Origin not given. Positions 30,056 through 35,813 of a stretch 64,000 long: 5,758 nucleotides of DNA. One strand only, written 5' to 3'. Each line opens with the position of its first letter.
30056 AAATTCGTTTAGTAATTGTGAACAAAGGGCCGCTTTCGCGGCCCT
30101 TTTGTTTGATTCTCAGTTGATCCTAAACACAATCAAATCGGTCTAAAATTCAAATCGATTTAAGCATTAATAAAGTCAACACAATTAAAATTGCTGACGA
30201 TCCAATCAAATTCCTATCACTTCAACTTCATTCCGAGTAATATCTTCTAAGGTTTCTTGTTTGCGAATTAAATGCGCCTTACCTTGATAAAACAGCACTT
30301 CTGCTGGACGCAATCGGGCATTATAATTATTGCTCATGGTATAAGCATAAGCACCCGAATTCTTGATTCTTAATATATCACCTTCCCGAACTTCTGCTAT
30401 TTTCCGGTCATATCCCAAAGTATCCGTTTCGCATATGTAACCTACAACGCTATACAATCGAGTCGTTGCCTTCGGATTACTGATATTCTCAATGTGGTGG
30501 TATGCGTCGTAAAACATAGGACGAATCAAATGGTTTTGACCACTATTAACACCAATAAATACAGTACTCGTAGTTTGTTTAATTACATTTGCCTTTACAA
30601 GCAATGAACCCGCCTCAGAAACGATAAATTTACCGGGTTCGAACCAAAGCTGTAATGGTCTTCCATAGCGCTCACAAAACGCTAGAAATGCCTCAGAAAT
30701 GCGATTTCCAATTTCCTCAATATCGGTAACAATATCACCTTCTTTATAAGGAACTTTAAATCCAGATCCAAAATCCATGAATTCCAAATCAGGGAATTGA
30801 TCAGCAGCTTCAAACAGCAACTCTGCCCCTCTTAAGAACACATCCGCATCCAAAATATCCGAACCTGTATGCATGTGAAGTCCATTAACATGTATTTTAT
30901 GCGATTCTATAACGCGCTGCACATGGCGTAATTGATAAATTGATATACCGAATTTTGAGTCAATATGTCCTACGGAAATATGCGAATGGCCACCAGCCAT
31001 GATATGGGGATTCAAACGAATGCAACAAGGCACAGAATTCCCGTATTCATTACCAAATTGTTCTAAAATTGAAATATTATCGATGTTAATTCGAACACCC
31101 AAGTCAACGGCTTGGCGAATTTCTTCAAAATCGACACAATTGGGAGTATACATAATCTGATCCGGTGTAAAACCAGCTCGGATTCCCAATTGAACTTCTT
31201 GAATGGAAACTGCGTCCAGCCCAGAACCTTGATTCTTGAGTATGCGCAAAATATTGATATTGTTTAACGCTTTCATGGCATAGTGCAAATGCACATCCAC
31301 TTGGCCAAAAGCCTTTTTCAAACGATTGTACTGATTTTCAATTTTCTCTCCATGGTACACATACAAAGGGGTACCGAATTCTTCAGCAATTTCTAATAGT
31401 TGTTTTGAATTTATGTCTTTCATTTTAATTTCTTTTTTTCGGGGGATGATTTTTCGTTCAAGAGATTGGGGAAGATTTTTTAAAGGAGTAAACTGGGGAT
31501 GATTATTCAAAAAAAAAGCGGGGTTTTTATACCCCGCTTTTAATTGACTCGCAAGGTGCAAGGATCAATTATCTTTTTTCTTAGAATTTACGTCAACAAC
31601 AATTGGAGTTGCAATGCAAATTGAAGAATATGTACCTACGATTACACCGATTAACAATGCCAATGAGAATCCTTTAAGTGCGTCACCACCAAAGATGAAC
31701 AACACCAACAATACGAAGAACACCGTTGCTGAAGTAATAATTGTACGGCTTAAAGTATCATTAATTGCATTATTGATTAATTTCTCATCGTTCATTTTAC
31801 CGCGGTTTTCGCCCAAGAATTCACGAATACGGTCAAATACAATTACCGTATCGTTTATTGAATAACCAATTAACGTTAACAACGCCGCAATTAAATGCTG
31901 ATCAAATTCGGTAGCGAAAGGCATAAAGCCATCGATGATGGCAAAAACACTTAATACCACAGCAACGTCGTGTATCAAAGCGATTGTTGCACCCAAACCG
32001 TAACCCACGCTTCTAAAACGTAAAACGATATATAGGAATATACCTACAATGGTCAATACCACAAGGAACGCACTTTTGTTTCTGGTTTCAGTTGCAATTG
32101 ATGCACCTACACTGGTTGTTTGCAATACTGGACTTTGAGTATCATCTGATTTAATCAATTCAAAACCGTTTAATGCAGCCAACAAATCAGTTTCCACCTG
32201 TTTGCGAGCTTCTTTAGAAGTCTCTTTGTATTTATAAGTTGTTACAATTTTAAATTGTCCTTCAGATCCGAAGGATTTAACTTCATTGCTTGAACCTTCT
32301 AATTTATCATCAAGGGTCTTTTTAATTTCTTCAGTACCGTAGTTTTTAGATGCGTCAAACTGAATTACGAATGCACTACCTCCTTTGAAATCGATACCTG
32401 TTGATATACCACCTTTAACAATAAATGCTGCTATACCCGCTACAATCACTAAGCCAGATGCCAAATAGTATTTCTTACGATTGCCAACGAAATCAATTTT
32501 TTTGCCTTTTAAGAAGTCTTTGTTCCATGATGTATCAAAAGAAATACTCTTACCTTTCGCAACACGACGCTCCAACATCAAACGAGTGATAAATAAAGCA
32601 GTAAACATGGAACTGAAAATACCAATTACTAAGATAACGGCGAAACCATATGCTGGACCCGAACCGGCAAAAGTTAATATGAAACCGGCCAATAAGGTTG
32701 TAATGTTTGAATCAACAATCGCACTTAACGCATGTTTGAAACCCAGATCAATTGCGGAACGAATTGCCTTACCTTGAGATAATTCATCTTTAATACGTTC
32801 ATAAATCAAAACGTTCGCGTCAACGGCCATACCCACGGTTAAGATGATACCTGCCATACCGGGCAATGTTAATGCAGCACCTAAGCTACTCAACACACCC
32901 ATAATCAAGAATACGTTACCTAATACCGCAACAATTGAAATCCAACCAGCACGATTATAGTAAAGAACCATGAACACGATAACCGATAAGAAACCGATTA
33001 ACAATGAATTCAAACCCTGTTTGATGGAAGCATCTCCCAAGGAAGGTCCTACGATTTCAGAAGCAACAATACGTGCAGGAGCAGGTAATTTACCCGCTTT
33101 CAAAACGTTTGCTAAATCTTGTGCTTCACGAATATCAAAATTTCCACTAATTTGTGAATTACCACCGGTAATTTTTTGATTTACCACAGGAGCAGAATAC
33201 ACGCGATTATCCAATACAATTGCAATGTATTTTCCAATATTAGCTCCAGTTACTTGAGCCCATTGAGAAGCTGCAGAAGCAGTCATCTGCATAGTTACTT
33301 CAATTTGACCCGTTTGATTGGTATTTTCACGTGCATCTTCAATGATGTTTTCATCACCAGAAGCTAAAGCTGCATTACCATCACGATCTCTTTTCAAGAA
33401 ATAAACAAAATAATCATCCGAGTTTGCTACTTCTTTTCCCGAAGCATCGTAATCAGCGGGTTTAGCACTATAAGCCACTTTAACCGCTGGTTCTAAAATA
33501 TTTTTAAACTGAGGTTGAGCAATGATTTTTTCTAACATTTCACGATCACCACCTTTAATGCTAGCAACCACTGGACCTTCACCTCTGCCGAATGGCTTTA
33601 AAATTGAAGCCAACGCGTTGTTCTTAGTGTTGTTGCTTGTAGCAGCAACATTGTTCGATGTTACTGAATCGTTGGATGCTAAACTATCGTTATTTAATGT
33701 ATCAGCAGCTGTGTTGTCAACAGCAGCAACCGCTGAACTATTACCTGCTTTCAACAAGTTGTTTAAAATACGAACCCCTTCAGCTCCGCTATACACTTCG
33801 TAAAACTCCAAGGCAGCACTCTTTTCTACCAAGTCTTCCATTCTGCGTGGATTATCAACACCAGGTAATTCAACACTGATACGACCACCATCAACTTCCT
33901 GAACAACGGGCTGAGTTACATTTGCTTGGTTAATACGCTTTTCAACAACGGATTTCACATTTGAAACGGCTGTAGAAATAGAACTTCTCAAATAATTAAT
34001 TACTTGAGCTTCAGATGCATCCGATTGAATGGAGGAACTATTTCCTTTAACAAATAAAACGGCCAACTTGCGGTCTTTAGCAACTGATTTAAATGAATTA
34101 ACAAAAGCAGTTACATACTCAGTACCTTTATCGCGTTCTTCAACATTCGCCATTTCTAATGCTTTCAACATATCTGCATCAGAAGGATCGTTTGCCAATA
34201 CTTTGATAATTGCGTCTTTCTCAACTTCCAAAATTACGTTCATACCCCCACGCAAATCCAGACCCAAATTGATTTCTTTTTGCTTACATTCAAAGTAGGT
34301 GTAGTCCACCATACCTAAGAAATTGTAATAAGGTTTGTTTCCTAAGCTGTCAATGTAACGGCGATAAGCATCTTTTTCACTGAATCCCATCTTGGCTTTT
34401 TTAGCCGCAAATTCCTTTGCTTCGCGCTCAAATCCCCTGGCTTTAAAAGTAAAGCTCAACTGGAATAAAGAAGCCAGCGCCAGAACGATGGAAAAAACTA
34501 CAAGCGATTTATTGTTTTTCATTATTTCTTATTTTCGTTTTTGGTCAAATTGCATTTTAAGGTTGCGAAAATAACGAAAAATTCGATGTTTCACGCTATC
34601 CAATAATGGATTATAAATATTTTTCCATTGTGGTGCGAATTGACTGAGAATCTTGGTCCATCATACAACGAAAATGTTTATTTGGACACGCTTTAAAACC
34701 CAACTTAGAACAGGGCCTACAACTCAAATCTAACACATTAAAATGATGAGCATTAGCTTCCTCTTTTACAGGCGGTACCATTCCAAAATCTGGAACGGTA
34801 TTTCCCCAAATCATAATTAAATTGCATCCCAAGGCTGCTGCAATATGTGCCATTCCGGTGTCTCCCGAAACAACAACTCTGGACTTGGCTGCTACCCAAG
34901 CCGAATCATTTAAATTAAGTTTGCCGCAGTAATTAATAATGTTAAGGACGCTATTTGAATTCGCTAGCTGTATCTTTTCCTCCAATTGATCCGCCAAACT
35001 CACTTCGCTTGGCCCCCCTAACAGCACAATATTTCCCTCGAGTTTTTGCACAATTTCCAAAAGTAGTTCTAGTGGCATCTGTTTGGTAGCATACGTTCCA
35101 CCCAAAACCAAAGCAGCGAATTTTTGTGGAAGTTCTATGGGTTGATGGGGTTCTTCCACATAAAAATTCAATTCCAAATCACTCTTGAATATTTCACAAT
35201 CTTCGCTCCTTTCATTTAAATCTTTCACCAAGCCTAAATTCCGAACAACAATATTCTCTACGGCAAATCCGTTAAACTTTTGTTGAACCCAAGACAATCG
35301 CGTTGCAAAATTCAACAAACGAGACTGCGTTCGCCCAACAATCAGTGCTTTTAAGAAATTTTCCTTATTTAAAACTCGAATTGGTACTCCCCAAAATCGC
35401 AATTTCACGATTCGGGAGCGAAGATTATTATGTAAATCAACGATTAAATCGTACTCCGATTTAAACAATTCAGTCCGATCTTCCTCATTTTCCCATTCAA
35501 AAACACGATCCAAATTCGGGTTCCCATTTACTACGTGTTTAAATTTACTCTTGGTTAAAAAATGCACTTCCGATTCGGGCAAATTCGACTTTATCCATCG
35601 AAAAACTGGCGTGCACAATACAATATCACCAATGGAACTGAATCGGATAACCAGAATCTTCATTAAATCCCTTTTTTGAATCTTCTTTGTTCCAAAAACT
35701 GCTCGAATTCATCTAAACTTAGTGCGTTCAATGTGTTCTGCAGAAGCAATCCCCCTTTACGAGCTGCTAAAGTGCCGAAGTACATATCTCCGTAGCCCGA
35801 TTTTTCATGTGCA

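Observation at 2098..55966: Exact 12-13-mer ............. recurs seven times on both strands, in three reading frames and in non-coding DNA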

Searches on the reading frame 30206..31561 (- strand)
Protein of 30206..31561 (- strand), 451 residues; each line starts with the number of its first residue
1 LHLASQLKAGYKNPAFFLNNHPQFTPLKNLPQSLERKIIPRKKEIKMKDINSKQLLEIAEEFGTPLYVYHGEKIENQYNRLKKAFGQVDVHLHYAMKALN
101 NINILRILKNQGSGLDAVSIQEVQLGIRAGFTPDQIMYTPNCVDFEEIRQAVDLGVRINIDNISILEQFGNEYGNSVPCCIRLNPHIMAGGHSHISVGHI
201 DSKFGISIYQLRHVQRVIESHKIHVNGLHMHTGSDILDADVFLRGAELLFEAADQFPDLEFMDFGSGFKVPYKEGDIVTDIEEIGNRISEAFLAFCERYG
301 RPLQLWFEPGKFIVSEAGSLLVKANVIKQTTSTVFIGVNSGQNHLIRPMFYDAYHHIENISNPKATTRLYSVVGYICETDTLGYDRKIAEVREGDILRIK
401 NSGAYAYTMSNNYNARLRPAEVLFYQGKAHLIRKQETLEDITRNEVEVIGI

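Call 10: search_protein_families(library=ncbifam, proteins=[window:30206-31561:-])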
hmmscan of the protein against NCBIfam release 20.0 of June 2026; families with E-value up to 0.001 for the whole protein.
window:30206-31561:- (451 aa): 6 families
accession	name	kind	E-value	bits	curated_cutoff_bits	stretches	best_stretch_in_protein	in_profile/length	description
TIGR01048.1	lysA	equivalog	6e-115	384.1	297.9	1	49-446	10-417/417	diaminopimelate decarboxylase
NF006515.0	PRK08961.1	equivalog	3.3e-84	283.4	802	1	47-423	487-858/861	bifunctional aspartate kinase/diaminopimelate decarboxylase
TIGR03099.1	dCO2ase_PEP1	hypoth_equivalog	1.6e-43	149.3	478.45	1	50-414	10-388/398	pyridoxal-dependent decarboxylase, exosortase A system-associated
NF052544.1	OrLyDeCDokD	equivalog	1.4e-39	135.9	700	1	51-445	29-459/461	ornithine/lysine decarboxylase DokD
TIGR01047.1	nspC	equivalog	8.1e-14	50.9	409.05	1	64-405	3-340/380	carboxynorspermidine decarboxylase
TIGR01273.1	speA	equivalog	9.3e-06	24.4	624.1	1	191-347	203-372/624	arginine decarboxylase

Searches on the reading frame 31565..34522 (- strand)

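Call 61: search_protein_families(library=pfam, proteins=[window:31565-34522:-], max_evalue=0.00001)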
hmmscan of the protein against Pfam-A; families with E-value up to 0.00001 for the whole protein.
window:31565-34522:- (985 aa): 5 families
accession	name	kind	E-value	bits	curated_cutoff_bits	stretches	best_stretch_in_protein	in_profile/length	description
PF02355.23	SecD_SecF_C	-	2.9e-72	242.5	20.5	2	796-979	12-187/189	Protein export membrane protein SecD/SecF, C-terminal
PF22599.2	SecDF_P1_head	-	2.3e-28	98.8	27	1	393-481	25-114/114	SecDF, P1 head subdomain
PF21760.3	SecD_1st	-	4e-15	55.4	27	1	188-243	3-58/60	Protein translocase subunit SecDF, P1 domain, N-terminal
PF07549.19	Sec_GG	-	1.5e-09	37.5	20.3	0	84-104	8-28/28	SecD/SecF GG Motif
PF03176.21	MMPL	-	6.8e-06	25.7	20.5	1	528-643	179-292/333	MMPL family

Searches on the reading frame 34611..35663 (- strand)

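Call 62: search_protein_families(library=pfam, proteins=[window:34611-35663:-], max_evalue=0.00001)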
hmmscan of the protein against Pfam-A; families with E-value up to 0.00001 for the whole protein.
window:34611-35663:- (350 aa): 1 family
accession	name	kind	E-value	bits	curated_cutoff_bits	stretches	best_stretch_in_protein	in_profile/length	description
PF01075.23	Glyco_transf_9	-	6.7e-18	65.3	22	1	68-319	10-237/247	Glycosyltransferase family 9 (heptosyltransferase)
